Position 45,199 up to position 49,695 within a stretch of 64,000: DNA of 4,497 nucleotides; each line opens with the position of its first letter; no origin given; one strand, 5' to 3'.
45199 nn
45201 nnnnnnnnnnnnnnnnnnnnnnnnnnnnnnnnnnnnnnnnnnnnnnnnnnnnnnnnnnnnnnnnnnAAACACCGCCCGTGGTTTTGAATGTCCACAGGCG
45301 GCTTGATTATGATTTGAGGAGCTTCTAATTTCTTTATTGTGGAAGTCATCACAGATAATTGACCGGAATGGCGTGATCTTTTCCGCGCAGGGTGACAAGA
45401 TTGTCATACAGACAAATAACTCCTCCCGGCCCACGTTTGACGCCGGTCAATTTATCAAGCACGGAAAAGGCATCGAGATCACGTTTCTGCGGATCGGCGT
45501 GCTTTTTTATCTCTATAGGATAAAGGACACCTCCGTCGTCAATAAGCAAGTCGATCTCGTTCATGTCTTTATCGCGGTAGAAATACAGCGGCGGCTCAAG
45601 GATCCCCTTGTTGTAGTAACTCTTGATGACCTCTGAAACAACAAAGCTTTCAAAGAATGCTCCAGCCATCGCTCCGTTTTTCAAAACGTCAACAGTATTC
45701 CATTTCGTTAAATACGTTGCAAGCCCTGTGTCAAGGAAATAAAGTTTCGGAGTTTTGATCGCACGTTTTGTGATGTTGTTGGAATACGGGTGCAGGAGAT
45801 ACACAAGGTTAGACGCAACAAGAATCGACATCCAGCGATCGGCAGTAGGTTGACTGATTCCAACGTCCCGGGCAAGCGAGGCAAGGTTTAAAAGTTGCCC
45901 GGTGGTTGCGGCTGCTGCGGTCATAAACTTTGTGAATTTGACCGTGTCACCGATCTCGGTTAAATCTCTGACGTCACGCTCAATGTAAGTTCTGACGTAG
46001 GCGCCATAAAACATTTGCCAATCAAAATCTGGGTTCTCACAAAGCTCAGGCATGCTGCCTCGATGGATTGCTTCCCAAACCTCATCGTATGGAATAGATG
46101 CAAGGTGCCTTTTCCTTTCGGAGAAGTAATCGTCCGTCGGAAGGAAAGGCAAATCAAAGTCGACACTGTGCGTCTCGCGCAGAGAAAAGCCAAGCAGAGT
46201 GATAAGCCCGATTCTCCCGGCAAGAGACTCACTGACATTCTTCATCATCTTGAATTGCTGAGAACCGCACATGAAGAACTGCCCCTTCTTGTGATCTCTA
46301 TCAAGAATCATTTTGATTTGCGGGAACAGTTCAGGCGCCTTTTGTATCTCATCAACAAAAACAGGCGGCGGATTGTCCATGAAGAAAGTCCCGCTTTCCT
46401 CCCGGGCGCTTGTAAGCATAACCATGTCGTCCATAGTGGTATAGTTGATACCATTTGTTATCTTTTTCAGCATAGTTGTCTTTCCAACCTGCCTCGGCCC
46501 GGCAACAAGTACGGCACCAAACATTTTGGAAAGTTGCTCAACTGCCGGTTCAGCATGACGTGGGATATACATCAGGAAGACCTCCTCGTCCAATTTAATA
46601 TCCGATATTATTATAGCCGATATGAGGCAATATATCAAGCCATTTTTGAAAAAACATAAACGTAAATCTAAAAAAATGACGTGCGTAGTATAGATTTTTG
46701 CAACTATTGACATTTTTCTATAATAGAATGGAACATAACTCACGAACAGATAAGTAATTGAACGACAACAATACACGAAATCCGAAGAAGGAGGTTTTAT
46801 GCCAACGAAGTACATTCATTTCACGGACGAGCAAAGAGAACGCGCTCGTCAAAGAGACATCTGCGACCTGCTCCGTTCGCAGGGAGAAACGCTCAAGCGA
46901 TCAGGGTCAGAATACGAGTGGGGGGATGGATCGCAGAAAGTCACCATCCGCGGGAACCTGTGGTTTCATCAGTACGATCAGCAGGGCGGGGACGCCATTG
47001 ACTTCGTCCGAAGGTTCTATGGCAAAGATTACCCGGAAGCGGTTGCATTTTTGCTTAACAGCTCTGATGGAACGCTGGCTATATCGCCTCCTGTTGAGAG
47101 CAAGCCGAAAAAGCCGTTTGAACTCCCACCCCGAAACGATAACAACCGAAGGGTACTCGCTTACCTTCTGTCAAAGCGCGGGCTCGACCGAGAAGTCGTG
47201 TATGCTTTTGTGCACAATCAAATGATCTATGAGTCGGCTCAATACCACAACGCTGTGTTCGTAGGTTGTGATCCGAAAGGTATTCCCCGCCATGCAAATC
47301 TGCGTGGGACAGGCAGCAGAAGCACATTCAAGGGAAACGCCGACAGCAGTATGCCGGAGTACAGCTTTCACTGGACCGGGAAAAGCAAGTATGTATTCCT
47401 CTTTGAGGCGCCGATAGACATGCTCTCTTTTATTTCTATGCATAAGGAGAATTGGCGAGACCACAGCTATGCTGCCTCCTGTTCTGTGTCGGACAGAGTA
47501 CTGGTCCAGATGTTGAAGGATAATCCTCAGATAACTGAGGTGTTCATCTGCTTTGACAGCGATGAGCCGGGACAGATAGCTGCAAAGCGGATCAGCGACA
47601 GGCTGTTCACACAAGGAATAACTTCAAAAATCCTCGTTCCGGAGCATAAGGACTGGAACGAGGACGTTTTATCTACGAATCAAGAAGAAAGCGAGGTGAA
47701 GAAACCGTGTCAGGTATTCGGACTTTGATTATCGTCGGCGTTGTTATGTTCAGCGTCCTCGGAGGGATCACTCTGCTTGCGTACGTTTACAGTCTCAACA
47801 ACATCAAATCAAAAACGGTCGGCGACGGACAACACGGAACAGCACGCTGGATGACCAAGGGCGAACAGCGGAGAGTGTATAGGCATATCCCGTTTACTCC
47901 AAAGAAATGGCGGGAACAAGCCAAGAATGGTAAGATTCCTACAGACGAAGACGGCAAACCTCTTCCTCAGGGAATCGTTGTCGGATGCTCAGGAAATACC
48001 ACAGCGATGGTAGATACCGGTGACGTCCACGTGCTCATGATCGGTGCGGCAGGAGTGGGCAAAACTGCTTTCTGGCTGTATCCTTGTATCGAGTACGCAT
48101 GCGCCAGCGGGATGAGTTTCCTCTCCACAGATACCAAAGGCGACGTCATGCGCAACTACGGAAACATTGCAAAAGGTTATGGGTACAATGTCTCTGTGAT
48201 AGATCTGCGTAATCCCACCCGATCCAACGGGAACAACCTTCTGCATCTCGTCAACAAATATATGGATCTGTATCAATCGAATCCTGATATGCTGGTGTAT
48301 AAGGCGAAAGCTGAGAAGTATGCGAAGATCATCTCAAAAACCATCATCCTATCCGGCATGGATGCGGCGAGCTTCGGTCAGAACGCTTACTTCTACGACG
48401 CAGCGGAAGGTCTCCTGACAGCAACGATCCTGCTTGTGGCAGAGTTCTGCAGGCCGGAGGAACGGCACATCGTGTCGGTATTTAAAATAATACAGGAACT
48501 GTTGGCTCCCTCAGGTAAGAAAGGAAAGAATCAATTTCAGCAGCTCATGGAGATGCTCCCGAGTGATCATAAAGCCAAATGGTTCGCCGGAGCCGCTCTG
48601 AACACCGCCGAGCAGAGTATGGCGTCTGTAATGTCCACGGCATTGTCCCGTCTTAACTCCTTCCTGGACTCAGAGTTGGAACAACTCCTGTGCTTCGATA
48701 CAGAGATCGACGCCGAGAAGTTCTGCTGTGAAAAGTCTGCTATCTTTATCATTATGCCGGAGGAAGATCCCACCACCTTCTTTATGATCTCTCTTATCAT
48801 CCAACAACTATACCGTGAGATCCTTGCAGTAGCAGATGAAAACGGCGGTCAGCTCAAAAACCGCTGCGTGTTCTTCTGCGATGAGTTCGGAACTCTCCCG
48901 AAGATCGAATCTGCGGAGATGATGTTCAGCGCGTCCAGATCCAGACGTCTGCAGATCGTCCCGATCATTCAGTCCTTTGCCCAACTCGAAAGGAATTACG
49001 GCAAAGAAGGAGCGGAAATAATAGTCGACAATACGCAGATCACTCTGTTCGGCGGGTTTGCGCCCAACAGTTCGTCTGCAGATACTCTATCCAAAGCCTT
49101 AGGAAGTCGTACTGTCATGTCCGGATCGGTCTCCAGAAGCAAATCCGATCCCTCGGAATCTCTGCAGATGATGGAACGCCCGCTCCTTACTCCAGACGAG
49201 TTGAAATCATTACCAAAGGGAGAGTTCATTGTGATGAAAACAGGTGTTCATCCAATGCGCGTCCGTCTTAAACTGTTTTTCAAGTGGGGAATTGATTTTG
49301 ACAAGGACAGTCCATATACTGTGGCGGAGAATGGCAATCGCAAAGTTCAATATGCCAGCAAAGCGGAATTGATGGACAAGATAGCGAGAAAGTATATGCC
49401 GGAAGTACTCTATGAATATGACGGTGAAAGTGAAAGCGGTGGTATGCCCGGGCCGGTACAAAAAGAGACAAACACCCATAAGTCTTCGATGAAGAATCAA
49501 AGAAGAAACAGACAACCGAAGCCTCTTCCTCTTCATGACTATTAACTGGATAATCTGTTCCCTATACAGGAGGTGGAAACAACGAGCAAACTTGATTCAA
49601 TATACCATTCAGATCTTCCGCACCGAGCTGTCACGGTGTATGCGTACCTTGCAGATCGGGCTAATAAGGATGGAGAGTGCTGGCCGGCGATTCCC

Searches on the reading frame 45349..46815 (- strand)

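Call 7: search_protein_families(library=pfam, proteins=[window:45349-46815:-], max_evalue=0.01)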
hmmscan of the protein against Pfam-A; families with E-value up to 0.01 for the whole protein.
window:45349-46815:- (488 aa): 2 families
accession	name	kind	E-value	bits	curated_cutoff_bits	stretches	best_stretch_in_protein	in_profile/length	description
PF13635.12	DUF4143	-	8e-48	162.6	28.1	1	279-438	1-159/160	Domain of unknown function (DUF4143)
PF13173.12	AAA_14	-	1.7e-23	83.5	27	1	101-215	4-128/129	AAA domain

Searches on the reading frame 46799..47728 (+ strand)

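Call 7: search_protein_families(library=pfam, proteins=[window:46799-47728:+], max_evalue=0.01)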
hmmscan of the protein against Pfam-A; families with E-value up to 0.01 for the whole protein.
window:46799-47728:+ (309 aa): 4 families
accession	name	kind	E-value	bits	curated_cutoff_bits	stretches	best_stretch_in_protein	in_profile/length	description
PF13154.11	DUF3991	-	2.4e-19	70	24.5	1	121-195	1-73/74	Protein of unknown function (DUF3991)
PF13155.12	Toprim_2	-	7e-17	62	22.1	1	200-289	1-87/88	Toprim-like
PF13362.12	Toprim_3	-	1.6e-09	38.5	27.2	1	199-293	2-92/95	Toprim domain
PF13662.12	Toprim_4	-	1.7e-05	25.3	25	1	239-277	47-82/85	Toprim domain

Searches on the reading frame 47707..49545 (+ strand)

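Call 7: search_protein_families(library=pfam, proteins=[window:47707-49545:+], max_evalue=0.01)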
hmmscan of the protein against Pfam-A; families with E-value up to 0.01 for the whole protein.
window:47707-49545:+ (612 aa): 3 families
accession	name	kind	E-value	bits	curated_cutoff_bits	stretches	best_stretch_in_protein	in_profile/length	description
PF02534.20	T4SS-DNA_transf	-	3.2e-44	152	20.1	1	100-527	37-448/468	Type IV secretory system Conjugative DNA transfer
PF12696.13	TraG-D_C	-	5.8e-29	101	22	1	386-504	1-126/126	TraM recognition site of TraD and TraG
PF10412.15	TrwB_AAD_bind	-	1.1e-17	64.5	20.5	1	276-521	143-386/387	Type IV secretion-system coupling protein DNA-binding domain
